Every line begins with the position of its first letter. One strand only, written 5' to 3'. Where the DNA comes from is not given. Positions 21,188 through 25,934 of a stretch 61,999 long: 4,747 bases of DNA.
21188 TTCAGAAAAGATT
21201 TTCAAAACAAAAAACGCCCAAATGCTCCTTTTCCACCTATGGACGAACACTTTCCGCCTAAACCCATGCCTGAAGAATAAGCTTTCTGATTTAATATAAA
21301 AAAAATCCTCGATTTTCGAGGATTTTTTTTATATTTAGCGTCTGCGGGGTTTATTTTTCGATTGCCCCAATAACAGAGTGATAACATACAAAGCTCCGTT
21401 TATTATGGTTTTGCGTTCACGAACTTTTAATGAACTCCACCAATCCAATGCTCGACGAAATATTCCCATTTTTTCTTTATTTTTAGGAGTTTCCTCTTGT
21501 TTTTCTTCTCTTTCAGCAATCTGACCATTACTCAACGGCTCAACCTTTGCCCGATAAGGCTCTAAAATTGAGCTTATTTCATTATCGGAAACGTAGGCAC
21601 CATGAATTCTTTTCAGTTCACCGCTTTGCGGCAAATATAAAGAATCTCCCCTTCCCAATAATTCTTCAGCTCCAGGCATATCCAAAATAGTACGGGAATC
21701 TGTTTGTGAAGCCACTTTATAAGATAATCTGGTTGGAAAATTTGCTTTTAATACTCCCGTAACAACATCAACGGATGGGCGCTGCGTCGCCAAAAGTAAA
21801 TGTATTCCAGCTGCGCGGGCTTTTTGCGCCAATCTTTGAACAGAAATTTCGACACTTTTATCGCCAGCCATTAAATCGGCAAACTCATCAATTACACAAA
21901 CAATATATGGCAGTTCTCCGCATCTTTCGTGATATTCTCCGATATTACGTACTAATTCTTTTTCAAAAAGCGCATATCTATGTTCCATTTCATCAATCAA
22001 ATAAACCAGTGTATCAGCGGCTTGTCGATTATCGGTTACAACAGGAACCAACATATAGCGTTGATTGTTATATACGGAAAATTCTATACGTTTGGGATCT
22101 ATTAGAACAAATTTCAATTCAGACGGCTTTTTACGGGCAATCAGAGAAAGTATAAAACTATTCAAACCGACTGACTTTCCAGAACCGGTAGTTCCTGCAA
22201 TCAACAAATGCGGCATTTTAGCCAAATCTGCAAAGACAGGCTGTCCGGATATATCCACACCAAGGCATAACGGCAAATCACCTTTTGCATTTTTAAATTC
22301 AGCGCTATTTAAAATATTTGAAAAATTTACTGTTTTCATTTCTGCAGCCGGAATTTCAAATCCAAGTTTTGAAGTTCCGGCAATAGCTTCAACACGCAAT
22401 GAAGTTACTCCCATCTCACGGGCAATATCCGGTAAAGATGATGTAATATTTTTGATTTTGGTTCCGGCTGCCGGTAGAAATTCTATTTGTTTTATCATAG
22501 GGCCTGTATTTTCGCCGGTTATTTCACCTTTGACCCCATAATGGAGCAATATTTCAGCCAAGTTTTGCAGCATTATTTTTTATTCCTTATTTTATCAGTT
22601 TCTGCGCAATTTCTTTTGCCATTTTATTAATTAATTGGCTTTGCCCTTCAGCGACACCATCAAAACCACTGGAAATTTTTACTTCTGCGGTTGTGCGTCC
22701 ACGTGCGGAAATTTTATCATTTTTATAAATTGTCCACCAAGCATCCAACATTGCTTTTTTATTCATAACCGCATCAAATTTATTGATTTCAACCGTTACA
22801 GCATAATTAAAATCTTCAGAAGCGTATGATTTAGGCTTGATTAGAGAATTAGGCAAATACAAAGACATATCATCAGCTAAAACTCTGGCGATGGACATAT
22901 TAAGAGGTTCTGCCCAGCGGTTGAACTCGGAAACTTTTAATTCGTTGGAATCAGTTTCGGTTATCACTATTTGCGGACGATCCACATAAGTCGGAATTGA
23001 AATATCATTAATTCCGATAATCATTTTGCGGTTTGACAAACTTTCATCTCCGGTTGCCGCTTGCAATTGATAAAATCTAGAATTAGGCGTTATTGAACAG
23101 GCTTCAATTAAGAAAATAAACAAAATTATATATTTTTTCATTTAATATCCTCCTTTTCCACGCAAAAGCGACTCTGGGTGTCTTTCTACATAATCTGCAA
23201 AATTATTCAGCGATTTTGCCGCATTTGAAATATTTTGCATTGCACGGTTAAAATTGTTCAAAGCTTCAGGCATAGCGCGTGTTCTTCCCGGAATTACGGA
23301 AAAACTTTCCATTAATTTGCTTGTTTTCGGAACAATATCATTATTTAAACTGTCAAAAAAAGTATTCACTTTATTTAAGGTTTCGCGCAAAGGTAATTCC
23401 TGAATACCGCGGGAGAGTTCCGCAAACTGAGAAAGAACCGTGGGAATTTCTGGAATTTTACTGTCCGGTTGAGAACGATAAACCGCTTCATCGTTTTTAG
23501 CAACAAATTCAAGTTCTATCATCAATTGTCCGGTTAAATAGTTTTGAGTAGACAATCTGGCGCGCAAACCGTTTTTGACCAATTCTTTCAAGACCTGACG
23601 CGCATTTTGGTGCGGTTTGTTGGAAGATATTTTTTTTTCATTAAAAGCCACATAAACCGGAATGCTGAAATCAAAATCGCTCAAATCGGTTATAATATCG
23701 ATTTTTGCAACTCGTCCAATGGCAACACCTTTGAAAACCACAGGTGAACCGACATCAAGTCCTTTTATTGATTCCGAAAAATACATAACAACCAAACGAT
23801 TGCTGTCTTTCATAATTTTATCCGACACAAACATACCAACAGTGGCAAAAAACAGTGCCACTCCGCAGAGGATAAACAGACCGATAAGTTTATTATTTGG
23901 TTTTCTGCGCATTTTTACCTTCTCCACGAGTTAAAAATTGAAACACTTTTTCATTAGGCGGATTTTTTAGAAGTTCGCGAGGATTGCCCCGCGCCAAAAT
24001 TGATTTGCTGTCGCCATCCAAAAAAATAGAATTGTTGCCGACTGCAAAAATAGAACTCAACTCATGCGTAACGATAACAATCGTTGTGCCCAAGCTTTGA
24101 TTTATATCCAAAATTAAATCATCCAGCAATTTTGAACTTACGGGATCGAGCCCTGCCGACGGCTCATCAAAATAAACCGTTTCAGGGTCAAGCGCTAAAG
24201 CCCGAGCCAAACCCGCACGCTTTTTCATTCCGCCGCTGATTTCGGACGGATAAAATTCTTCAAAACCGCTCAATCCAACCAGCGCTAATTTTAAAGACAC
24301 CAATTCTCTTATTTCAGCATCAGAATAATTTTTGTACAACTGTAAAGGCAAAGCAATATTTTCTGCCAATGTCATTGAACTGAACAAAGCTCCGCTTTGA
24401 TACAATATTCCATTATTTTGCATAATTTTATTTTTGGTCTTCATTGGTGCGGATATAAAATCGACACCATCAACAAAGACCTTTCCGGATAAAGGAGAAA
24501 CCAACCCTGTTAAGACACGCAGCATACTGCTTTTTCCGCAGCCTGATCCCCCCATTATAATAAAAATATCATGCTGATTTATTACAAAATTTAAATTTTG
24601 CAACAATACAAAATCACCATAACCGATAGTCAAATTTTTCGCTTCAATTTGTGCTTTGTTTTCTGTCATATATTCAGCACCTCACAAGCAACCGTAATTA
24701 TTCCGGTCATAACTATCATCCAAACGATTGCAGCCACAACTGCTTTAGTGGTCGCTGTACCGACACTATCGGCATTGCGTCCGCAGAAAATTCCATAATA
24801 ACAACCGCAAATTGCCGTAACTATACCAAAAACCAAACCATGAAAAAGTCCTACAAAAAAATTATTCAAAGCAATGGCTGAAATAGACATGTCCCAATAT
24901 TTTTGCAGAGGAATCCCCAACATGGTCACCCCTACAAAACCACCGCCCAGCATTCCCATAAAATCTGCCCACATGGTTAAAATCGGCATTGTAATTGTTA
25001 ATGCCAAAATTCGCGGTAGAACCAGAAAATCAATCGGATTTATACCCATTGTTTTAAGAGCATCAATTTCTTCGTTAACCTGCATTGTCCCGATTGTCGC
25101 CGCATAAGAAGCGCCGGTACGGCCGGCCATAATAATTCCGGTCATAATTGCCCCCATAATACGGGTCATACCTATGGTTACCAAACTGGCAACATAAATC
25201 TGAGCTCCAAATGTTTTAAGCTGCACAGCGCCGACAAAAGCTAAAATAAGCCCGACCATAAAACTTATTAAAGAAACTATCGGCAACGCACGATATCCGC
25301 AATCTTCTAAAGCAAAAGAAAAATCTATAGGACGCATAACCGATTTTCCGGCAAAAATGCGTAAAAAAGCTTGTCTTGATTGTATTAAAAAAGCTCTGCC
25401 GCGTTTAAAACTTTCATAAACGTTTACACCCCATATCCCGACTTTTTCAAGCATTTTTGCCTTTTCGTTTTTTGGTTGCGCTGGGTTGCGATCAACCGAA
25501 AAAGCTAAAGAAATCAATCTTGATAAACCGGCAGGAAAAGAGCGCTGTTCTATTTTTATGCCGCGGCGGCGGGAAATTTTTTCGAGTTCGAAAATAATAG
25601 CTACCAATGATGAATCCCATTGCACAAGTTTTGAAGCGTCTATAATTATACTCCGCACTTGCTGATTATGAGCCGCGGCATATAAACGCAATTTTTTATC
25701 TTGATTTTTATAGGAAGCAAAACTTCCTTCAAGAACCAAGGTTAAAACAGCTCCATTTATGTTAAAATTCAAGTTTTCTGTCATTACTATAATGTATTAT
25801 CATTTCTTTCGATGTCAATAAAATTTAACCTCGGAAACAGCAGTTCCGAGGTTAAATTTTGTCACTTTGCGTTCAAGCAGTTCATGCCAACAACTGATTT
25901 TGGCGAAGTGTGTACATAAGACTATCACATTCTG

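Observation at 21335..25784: MCE/PqiC-type lipid-transport operon ending in a tail-anchored, gamma-less FtsK-like motor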

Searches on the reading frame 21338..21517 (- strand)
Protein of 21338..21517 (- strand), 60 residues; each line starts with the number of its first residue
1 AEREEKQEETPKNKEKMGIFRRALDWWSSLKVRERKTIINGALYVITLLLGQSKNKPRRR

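Call 70: find_related_loci(query=A2, collection=metagenome_contigs, flank=10000)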
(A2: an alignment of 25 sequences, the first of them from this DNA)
Query A2 (60 aa) in metagenome_contigs; peptide patterns used: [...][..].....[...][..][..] (x = any residue, [..] = any of these).
110 stretches matched a pattern; 15 encode a relative of the query (tblastn E <= 1e-3); 15 distinct loci.
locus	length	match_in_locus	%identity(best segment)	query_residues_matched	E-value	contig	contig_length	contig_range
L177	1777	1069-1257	59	6-60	2e-18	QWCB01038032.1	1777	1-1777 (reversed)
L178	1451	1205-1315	68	18-54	1e-14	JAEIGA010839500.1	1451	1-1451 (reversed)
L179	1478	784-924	55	14-56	4e-13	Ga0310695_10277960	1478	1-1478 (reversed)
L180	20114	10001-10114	55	14-51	1e-11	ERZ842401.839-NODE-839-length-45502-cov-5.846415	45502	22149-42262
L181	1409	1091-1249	46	1-56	3e-11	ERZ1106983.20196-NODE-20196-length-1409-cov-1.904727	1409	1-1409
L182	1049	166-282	51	18-56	7e-10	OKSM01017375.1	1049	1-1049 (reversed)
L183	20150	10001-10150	39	1-51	1e-9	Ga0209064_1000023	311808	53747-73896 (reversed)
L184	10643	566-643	69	14-39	2e-9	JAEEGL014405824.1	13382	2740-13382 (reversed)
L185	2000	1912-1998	66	6-34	2e-8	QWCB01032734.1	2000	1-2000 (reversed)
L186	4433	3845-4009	43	2-59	5e-8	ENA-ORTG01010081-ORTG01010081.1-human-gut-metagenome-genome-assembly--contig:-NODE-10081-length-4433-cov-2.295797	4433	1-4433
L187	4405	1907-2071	36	3-57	1e-7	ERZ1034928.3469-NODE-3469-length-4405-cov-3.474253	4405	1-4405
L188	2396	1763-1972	37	1-60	2e-7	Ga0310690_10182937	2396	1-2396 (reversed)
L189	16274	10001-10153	32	1-53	2e-6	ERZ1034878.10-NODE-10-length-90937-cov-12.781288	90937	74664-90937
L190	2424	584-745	27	1-56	3e-6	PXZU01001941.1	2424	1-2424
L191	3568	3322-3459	30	7-52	3e-6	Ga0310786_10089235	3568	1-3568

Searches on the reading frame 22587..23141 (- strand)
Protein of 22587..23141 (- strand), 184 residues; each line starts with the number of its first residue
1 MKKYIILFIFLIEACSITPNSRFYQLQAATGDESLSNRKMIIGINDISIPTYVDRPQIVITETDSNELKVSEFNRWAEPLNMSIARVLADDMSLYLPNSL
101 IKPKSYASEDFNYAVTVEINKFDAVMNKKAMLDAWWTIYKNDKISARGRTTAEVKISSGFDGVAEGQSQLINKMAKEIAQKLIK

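Call 3: search_protein_families(library=pfam, proteins=[window:22587-23141:-], max_evalue=0.01)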
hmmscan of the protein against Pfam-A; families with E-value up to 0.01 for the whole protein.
window:22587-23141:- (184 aa): 1 family
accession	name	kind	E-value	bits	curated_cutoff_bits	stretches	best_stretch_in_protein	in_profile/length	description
PF03886.18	ABC_trans_aux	-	1.7e-30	106.2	26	1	24-179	1-161/161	ABC-type transport auxiliary lipoprotein component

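Call 4: search_protein_families(library=ncbifam, proteins=[window:22587-23141:-], max_evalue=0.01)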
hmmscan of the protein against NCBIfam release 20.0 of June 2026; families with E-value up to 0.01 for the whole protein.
window:22587-23141:- (184 aa): 1 family
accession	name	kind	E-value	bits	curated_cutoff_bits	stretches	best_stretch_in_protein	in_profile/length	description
NF033620.0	pqiC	exception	7e-16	58.1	200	1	2-182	1-183/184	membrane integrity-associated transporter subunit PqiC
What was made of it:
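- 22587..23141 (-): PqiC-like ABC_trans_aux (DUF330) lipoprotein, 184 aa, with signal peptide ...LIEAC. PF03886 106 bits over the full profile; NCBIfam pqiC 58 bits, below the 200 cut-off (calls 3, 4)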

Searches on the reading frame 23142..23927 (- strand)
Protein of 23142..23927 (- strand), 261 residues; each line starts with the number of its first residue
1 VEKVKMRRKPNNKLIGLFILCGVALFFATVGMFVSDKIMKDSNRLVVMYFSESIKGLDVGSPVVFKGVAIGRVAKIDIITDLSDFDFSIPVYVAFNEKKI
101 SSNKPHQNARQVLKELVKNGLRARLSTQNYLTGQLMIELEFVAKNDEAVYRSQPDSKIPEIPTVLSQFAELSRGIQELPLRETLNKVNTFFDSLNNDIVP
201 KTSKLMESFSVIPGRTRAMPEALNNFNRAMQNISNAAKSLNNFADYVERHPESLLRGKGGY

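Call 3: search_protein_families(library=pfam, proteins=[window:23142-23927:-], max_evalue=0.01)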
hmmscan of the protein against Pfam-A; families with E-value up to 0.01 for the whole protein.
window:23142-23927:- (261 aa): 1 family
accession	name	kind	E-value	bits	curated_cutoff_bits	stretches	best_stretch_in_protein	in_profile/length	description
PF02470.25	MlaD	-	2.5e-10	40.9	25.1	1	45-140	4-79/81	MlaD protein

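Call 4: search_protein_families(library=ncbifam, proteins=[window:23142-23927:-], max_evalue=0.01)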
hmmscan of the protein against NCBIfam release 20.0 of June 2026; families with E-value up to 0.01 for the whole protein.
window:23142-23927:- (261 aa): 3 families
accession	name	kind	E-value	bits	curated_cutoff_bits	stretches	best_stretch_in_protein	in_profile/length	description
NF008070.2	PRK10807.1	equivalog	5.5e-26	91.4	525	1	46-242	282-497/542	intermembrane transport protein PqiB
TIGR00996.1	Mtu_fam_mce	paralog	1.6e-09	37.4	140.5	2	22-81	7-68/291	MCE family protein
TIGR04430.1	OM_asym_MlaD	equivalog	1.4e-07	31.4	135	1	12-78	6-72/146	outer membrane lipid asymmetry maintenance protein MlaD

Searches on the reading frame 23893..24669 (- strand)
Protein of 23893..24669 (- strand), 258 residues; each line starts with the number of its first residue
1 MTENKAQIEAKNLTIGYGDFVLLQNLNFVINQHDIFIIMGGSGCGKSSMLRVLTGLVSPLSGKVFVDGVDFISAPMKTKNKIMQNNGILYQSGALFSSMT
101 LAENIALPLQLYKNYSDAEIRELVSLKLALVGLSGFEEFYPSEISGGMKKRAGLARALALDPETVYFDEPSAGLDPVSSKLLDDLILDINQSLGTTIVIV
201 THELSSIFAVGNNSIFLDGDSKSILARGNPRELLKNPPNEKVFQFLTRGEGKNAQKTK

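Call 3: search_protein_families(library=pfam, proteins=[window:23893-24669:-], max_evalue=0.01)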
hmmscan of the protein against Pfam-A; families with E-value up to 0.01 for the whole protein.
window:23893-24669:- (258 aa): 5 families
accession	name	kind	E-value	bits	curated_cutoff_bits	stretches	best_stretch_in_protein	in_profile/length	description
PF00005.33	ABC_tran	-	7.4e-24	85.3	25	1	23-171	1-136/137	ABC transporter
PF13304.12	AAA_21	-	1e-06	29.5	27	1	138-203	232-299/304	AAA domain, putative AbiEii toxin, Type IV TA system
PF03215.21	Rad17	-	0.0039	17.6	23.8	1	31-78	42-89/186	Rad17 P-loop domain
PF20703.3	nSTAND1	-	0.0081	16.3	27.1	1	26-61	26-59/379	Novel STAND NTPase 1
PF03193.22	RsgA_GTPase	-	0.0098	16.2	30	0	21-55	95-128/174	RsgA GTPase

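Call 4: search_protein_families(library=ncbifam, proteins=[window:23893-24669:-], max_evalue=0.01)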
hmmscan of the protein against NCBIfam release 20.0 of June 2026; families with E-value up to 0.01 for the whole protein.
window:23893-24669:- (258 aa): 189 families (the best 25 are shown)
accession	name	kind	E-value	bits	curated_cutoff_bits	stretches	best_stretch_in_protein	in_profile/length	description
NF008809.0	PRK11831.1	equivalog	1.5e-50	172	441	1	5-246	6-244/270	phospholipid ABC transporter ATP-binding protein MlaF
TIGR01186.1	proV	subfamily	4.1e-48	164.3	326.6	1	23-247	9-231/363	betaine/proline/choline family ABC transporter ATP-binding protein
NF008513.0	PRK11432.1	equivalog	9.6e-47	159.6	496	1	3-246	2-237/351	ferric ABC transporter ATP-binding protein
NF007027.0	PRK09493.1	equivalog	1.6e-44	152.1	379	1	8-247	2-237/240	glutamine ABC transporter ATP-binding protein GlnQ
TIGR03265.1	PhnT2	equivalog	1.1e-43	149.9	457.7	1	6-247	3-236/353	putative 2-aminoethylphosphonate ABC transporter ATP-binding protein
TIGR03415.1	ABC_choXWV_ATP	equivalog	4e-43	147.8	483.75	1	18-247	35-266/382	choline ABC transporter ATP-binding protein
TIGR00968.1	3a0106s01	subfamily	5.8e-42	143.8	342.75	1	9-247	2-232/237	sulfate ABC transporter ATP-binding protein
TIGR02314.1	ABC_MetN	equivalog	2.1e-41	142.1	499.7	1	20-243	18-238/343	methionine ABC transporter ATP-binding protein MetN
NF043075.1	MMSYN1_0197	equivalog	7.8e-39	133.6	550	1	8-247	3-234/341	spermidine/putrescine ABC transporter ATP-binding protein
NF007480.0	PRK10070.1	equivalog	2.2e-37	128.8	444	1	25-246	46-265/400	glycine betaine/L-proline ABC transporter ATP-binding protein ProV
TIGR03258.1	PhnT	equivalog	2.7e-37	128.6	499.15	1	8-248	9-242/359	2-aminoethylphosphonate ABC transport system ATP-binding subunit PhnT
TIGR01187.1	potA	subfamily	6.6e-37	127.3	355.6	1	38-246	1-201/325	polyamine ABC transporter ATP-binding protein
NF040933.2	ABC_arch_GlcV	equivalog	7.6e-37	127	450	1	19-246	18-242/357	glucose ABC transporter ATP-binding protein GlcV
TIGR02211.1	LolD_lipo_ex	equivalog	1.1e-36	126.4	307.75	1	18-205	16-203/221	lipoprotein-releasing ABC transporter ATP-binding protein LolD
NF008428.0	PRK11264.1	equivalog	1.3e-36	126.1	406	1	7-248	3-246/250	L-cystine ABC transporter ATP-binding protein TcyN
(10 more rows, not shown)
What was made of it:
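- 23893..24669 (-): MlaF-like ABC ATPase (258 aa); 4-nt overlap with mlaE. PF00005 85 bits; best NCBIfam match MlaF at 172 bits, below the equivalog cut-off of 441 (calls 3, 4)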

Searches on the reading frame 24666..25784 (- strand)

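Call 3: search_protein_families(library=pfam, proteins=[window:24666-25784:-], max_evalue=0.01)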
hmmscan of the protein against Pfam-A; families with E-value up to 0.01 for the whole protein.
window:24666-25784:- (372 aa): 3 families
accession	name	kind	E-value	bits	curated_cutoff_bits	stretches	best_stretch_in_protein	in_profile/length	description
PF02405.21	MlaE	-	5.3e-69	232.5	22.5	1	159-365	5-211/212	Permease MlaE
PF01740.26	STAS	-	0.00092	19.4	22.6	1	7-78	4-75/106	STAS domain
PF13466.11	STAS_2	-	0.0059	17.2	29.2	0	36-93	20-76/80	STAS domain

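Call 4: search_protein_families(library=ncbifam, proteins=[window:24666-25784:-], max_evalue=0.01)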
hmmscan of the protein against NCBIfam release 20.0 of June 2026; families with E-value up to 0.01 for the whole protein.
window:24666-25784:- (372 aa): 2 families
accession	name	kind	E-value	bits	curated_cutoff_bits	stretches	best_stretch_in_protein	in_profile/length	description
TIGR00056.1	TIGR00056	subfamily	8.9e-62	209.1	212.2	1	129-365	18-254/260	MlaE family lipid ABC transporter permease subunit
NF033619.1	perm_MlaE_1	exception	3.3e-37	128.5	315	1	146-364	29-248/253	lipid asymmetry maintenance ABC transporter permease subunit MlaE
